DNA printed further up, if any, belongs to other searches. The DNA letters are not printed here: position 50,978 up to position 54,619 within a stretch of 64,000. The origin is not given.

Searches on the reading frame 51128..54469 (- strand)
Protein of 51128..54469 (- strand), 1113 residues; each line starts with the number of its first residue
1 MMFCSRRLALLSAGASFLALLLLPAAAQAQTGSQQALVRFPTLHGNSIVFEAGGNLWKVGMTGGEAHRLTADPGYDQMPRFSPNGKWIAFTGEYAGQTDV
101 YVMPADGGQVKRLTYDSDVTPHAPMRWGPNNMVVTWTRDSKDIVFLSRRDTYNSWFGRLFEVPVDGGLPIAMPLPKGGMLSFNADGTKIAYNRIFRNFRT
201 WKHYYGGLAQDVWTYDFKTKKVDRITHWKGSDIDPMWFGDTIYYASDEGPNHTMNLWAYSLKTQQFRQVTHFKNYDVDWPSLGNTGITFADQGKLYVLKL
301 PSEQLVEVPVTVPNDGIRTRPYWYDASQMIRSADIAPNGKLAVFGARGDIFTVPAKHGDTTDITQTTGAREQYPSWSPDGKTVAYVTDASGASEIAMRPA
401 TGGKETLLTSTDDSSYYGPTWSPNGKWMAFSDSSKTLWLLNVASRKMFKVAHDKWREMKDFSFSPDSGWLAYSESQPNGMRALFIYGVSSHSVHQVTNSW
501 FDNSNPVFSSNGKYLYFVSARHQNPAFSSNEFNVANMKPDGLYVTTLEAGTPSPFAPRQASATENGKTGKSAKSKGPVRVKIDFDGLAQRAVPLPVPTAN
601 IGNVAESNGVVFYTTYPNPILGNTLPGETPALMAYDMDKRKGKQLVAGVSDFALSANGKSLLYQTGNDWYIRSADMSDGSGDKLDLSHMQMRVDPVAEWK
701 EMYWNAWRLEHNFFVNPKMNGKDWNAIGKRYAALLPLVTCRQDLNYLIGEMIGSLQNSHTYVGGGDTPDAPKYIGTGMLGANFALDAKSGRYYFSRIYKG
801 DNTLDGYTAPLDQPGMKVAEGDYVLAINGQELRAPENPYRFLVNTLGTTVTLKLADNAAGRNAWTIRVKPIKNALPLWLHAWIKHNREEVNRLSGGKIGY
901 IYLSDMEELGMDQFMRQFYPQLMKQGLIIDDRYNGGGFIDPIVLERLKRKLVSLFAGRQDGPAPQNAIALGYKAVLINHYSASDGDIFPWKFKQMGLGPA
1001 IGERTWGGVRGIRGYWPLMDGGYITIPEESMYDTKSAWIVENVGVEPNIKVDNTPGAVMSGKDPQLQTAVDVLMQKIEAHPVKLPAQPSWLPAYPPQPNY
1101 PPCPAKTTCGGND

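Call 71: search_protein_families(library=pfam, proteins=[window:51128-54469:-], max_evalue=0.00001)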
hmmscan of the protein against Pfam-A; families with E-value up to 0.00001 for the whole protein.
window:51128-54469:- (1113 aa): 6 families
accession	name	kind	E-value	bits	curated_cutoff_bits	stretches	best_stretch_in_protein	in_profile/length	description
PF07676.18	PD40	-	7.9e-31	105.8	20.9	2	68-102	3-38/38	WD40-like Beta Propeller Repeat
PF03572.23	Peptidase_S41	-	3.2e-22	79.3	24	1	897-1051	1-165/165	Peptidase family S41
PF14685.13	PDZ_Tricorn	-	1.9e-19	69.8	25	1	777-860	1-82/88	Tricorn protease PDZ domain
PF14684.11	Tricorn_C1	-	8.1e-19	67.7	24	1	695-753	1-59/59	Tricorn protease C1 domain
PF00930.27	DPPIV_N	-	1.9e-12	47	22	0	56-117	25-82/354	Dipeptidyl peptidase IV (DPP IV) N-terminal region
PF25174.1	Beta-prop_THOC3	-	1.5e-06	27.9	305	0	403-475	79-149/272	THOC3 beta-propeller domain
